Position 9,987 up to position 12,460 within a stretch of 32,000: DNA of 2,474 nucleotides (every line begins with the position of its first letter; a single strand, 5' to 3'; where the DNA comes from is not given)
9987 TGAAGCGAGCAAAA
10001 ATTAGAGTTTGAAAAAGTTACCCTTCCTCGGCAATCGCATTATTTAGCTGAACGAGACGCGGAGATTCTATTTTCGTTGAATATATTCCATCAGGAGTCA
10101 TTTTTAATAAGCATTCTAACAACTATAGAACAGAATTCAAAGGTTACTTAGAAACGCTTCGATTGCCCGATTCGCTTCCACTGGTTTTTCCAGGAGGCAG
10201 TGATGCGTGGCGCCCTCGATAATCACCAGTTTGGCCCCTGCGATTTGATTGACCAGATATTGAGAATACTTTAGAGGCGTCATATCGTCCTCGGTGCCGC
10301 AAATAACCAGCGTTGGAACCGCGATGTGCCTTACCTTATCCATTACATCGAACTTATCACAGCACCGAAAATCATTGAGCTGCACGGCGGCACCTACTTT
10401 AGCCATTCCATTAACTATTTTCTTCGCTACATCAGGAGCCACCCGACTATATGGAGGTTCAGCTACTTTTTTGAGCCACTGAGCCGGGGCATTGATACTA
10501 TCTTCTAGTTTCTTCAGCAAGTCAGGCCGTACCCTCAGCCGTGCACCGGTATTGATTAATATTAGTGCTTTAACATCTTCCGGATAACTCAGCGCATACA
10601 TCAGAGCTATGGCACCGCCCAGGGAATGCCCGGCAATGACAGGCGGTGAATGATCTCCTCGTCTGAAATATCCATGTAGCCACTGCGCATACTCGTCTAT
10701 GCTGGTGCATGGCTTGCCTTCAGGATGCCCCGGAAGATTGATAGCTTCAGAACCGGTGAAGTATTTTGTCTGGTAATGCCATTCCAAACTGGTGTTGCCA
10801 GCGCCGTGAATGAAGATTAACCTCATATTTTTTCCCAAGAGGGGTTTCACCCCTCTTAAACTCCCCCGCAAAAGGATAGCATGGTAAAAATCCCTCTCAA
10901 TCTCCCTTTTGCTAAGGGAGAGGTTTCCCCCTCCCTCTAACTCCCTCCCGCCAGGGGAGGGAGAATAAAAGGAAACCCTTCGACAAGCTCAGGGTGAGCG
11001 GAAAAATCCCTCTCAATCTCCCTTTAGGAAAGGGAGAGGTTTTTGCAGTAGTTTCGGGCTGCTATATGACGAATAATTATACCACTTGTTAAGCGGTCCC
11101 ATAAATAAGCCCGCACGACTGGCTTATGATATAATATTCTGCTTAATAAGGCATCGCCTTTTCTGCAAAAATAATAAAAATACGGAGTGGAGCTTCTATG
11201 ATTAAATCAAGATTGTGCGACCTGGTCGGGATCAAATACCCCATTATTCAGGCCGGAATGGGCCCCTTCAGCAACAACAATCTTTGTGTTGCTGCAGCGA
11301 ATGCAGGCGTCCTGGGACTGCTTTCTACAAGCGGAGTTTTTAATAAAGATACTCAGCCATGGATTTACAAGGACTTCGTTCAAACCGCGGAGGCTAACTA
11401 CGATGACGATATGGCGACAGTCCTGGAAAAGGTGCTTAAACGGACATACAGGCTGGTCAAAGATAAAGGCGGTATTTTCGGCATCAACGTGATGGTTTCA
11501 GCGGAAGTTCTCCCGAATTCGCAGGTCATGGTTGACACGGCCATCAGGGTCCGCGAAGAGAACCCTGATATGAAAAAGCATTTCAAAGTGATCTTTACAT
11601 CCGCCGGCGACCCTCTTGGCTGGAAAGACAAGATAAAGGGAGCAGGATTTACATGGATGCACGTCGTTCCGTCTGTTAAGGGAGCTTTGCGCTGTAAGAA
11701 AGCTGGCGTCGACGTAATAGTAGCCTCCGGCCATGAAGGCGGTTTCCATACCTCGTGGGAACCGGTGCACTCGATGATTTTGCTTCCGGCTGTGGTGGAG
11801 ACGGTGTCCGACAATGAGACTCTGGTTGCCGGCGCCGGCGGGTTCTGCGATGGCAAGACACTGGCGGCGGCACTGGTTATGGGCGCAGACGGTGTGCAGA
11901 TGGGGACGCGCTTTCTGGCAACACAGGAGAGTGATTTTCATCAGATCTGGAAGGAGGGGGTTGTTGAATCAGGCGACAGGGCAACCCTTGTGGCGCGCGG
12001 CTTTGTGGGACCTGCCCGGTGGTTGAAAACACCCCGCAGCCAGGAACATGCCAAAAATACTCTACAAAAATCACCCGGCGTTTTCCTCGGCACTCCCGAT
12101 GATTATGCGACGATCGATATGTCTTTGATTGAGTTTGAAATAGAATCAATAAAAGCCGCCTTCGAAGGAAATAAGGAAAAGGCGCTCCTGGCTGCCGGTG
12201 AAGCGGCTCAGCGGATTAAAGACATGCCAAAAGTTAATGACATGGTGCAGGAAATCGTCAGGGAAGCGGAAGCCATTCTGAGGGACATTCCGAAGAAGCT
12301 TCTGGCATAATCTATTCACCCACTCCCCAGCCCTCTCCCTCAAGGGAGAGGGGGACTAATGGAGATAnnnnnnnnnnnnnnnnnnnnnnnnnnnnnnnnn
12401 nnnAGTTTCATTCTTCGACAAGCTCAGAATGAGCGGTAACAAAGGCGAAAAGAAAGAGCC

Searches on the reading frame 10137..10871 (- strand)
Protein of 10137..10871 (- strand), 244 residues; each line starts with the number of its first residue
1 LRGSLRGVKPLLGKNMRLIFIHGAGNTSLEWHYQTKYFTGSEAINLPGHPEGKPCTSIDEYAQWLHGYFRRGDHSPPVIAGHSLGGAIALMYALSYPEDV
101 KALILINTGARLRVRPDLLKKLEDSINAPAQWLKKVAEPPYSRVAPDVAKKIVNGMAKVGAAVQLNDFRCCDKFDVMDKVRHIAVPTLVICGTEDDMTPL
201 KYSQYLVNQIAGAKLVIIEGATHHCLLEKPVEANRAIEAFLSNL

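Call 10: search_protein_families(library=pfam, proteins=[window:10137-10871:-])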
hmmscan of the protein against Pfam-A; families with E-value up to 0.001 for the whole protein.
window:10137-10871:- (244 aa): 9 families
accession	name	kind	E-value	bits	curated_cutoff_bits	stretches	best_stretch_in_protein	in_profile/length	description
PF12697.13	Abhydrolase_6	-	3.6e-22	80.5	26.3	1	18-232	1-213/217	Alpha/beta hydrolase family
PF00561.26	Abhydrolase_1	-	2.9e-18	66.9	25.8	2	18-139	3-130/245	alpha/beta hydrolase fold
PF12146.15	Hydrolase_4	-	7.9e-15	55.2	27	1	71-229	72-238/239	Serine aminopeptidase, S33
PF08386.16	Abhydrolase_4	-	5e-06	27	21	1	183-243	33-93/103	TAP-like protein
PF00756.26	Esterase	-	6.4e-06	26.5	22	1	60-101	101-141/251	Putative esterase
PF12695.13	Abhydrolase_5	-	2.7e-05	24.4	27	0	78-106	60-87/164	Alpha/beta hydrolase family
PF20408.4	Abhydrolase_11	-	0.00039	20.6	27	0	59-105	62-104/193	Alpha/beta hydrolase domain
PF01764.32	Lipase_3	-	0.00078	19.8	22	0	78-96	66-84/140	Lipase (class 3)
PF03959.19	FSH1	-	0.00094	19.3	21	0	180-220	156-197/211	Serine hydrolase (FSH1)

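Call 61: find_homologous_proteins(query=window:10137-10871:-, max_evalue=1e-20)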
Query window:10137-10871:- (244 aa): 2839 proteins with E <= 1e-20 among 3899 candidates; the best 120 are listed.
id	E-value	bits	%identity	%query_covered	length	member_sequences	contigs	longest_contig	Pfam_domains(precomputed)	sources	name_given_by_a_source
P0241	7.5e-138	476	90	94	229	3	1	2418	PF12697.14,PF12695.14,PF00561.27,PF06821.20,PF12146.16,PF08386.17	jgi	-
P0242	2.5e-137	474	89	95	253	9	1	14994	PF00756.27,PF20408.5,PF12697.14,PF00561.27,PF06821.20,PF12146.16,PF08386.17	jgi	jgi:pimeloyl-ACP methyl ester carboxylesterase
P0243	1.0e-136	472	90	94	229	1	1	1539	PF00756.27,PF20408.5,PF12697.14,PF12695.14,PF00561.27,PF06821.20,PF12146.16,PF08386.17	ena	-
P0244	9.5e-136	469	86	97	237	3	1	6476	PF00756.27,PF12697.14,PF12695.14,PF00561.27,PF06821.20,PF12146.16,PF08386.17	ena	-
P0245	1.2e-135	469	91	93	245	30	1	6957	PF12697.14,PF12695.14,PF00561.27,PF12146.16,PF08386.17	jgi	jgi:pimeloyl-ACP methyl ester carboxylesterase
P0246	9.5e-135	466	89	93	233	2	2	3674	PF01764.32,PF20408.5,PF12697.14,PF12695.14,PF00561.27,PF12146.16,PF08386.17,PF20434.6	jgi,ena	-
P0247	1.1e-134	465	88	93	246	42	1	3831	PF00756.27,PF20408.5,PF12697.14,PF12695.14,PF00561.27,PF12146.16,PF08386.17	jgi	-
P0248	2.0e-129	448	86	94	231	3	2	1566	PF00756.27,PF12697.14,PF12695.14,PF00561.27,PF06821.20,PF12146.16,PF08386.17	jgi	jgi:pimeloyl-ACP methyl ester carboxylesterase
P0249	5.3e-129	447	86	93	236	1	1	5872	PF01764.32,PF20408.5,PF12697.14,PF12695.14,PF00561.27,PF12146.16,PF08386.17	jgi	jgi:pimeloyl-ACP methyl ester carboxylesterase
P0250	9.1e-129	446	85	94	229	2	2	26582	PF20408.5,PF12697.14,PF12695.14,PF00561.27,PF06821.20,PF12146.16,PF08386.17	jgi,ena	-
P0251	1.9e-128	445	86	94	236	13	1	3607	PF20408.5,PF12697.14,PF12695.14,PF00561.27,PF06821.20,PF12146.16,PF08386.17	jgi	-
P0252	1.0e-127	442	84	94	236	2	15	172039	PF01764.32,PF20408.5,PF12697.14,PF12695.14,PF00561.27,PF06821.20,PF12146.16,PF08386.17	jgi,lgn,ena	jgi:pimeloyl-ACP methyl ester carboxylesterase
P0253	3.8e-127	441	84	93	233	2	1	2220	PF12697.14,PF00561.27,PF12146.16,PF08386.17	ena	-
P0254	1.5e-126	439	84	94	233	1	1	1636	PF12697.14,PF00561.27,PF12146.16,PF08386.17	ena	-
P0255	8.6e-126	436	84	94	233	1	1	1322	PF00756.27,PF12697.14,PF12695.14,PF00561.27,PF06821.20,PF12146.16,PF08386.17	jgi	jgi:pimeloyl-ACP methyl ester carboxylesterase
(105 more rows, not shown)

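Call 62: find_encoding_contigs(protein=P0242, flank=10000, max_places=3)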
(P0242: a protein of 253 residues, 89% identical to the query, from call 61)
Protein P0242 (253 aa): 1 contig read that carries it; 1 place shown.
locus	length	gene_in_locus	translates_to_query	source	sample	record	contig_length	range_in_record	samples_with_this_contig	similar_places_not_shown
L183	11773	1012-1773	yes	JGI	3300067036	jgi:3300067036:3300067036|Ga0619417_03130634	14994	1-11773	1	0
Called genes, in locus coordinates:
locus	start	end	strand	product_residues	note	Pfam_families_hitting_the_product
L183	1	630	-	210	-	?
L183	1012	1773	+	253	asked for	PF12146:Hydrolase_4, PF20408:Abhydrolase_11 (faint), PF00561:Abhydrolase_1, PF06821:Ser_hydrolase (faint), PF12697:Abhydrolase_6, PF00756:Esterase (weak), PF08386:Abhydrolase_4 (weak)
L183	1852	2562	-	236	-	PF16697:Yop-YscD_cpl, PF00498:FHA, PF00486:Trans_reg_C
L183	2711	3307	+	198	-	PF12773:DZR (weak), PF00498:FHA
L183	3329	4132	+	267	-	PF00481:PP2C, PF13672:PP2C_2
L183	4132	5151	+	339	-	PF00069:Pkinase, PF01636:APH (faint), PF07714:PK_Tyr_Ser-Thr, PF03109:ABC1 (weak)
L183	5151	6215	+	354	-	PF16697:Yop-YscD_cpl (weak), PF00498:FHA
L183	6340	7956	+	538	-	PF00498:FHA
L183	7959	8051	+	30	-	-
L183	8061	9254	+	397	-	-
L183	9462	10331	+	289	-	PF02743:dCache_1, PF22309:HK-GC-Chemotax_sensor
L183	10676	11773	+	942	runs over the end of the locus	PF01966:HD (faint), PF00069:Pkinase, PF07714:PK_Tyr_Ser-Thr, PF19276:HD_assoc_2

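Call 63: find_encoding_contigs(protein=P0252, flank=10000, max_places=4)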
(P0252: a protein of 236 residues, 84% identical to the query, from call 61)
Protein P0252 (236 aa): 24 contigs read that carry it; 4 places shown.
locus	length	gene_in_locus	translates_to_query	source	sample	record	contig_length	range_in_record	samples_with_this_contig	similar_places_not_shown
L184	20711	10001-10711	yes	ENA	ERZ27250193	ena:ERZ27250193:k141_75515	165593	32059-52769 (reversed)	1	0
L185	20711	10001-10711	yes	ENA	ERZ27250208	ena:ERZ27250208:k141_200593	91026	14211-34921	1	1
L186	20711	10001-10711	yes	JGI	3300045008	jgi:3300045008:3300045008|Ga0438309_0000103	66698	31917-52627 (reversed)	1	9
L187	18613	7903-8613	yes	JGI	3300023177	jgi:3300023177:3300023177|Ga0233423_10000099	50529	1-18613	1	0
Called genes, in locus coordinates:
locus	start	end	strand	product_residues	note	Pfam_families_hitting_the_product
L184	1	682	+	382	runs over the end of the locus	PF01210:NAD_Gly3P_dh_N (weak), PF02737:3HCDH_N, PF00725:3HCDH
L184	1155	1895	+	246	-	PF00753:Lactamase_B, PF23023:Anti-Pycsar_Apyc1 (weak), PF19583:ODP (weak), PF14597:Lactamase_B_5 (weak)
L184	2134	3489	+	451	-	-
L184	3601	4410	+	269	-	PF00561:Abhydrolase_1, PF12146:Hydrolase_4, PF12697:Abhydrolase_6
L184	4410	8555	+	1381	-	PF01869:BcrAD_BadFG, PF22521:HypF_C_2 (faint), PF01869:BcrAD_BadFG, PF09989:DUF2229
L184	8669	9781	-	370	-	PF03060:NMO, PF01070:FMN_dh (weak)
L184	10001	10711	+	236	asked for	PF00561:Abhydrolase_1, PF06821:Ser_hydrolase (faint), PF12697:Abhydrolase_6, PF20408:Abhydrolase_11 (faint), PF01764:Lipase_3 (weak), PF12695:Abhydrolase_5 (faint), PF12146:Hydrolase_4, PF08386:Abhydrolase_4 (weak)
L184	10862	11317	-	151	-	PF11716:MDMPI_N (weak), PF12867:DinB_2 (weak)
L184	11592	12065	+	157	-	PF12675:DUF3795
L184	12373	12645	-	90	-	-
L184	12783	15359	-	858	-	PF01804:Penicil_amidase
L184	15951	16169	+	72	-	PF07311:Dodecin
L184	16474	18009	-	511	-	PF11794:HpaB_N, PF03241:HpaB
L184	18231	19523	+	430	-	-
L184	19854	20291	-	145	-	PF01980:TrmO_N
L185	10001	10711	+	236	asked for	PF00561:Abhydrolase_1, PF06821:Ser_hydrolase (faint), PF12697:Abhydrolase_6, PF20408:Abhydrolase_11 (faint), PF01764:Lipase_3 (weak), PF12695:Abhydrolase_5 (faint), PF12146:Hydrolase_4, PF08386:Abhydrolase_4 (weak)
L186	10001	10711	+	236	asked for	PF00561:Abhydrolase_1, PF06821:Ser_hydrolase (faint), PF12697:Abhydrolase_6, PF20408:Abhydrolase_11 (faint), PF01764:Lipase_3 (weak), PF12695:Abhydrolase_5 (faint), PF12146:Hydrolase_4, PF08386:Abhydrolase_4 (weak)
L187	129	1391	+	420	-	-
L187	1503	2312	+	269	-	PF00561:Abhydrolase_1, PF12146:Hydrolase_4, PF12697:Abhydrolase_6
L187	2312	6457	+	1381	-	PF01869:BcrAD_BadFG, PF22521:HypF_C_2 (faint), PF01869:BcrAD_BadFG, PF09989:DUF2229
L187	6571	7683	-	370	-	PF03060:NMO, PF01070:FMN_dh (weak)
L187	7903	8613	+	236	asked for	PF00561:Abhydrolase_1, PF06821:Ser_hydrolase (faint), PF12697:Abhydrolase_6, PF20408:Abhydrolase_11 (faint), PF01764:Lipase_3 (weak), PF12695:Abhydrolase_5 (faint), PF12146:Hydrolase_4, PF08386:Abhydrolase_4 (weak)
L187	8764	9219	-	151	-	PF11716:MDMPI_N (weak), PF12867:DinB_2 (weak)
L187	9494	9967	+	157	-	PF12675:DUF3795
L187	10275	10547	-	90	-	-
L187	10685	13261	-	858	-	PF01804:Penicil_amidase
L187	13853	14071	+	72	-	PF07311:Dodecin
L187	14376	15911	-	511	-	PF11794:HpaB_N, PF03241:HpaB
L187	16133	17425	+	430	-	-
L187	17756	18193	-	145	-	PF01980:TrmO_N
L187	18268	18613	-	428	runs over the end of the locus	PF00682:HMGL-like, PF22617:HCS_D2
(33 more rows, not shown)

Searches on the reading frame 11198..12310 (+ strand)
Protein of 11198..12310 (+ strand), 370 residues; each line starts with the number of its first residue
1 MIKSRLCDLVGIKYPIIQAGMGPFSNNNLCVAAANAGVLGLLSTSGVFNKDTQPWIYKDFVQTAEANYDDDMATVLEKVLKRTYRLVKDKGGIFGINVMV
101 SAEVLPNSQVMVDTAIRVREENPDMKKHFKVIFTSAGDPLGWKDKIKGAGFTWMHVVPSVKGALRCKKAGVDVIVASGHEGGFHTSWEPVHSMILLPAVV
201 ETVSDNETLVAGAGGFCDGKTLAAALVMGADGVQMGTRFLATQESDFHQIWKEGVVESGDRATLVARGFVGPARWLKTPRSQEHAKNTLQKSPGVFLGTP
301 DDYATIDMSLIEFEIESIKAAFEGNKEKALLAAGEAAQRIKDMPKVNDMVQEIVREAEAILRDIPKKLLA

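Call 11: search_protein_families(library=pfam, proteins=[window:11198-12310:+])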
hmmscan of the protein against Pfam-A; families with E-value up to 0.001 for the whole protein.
window:11198-12310:+ (370 aa): 3 families
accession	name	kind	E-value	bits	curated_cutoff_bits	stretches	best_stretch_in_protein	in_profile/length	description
PF03060.21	NMO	-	1.6e-41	143.2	28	1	3-355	1-330/331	Nitronate monooxygenase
PF01070.24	FMN_dh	-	1e-07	31.8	24.9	1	158-240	227-306/350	FMN-dependent dehydrogenase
PF00478.31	IMPDH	-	3.5e-05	23.4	25.6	0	199-254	199-254/345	IMP dehydrogenase / GMP reductase domain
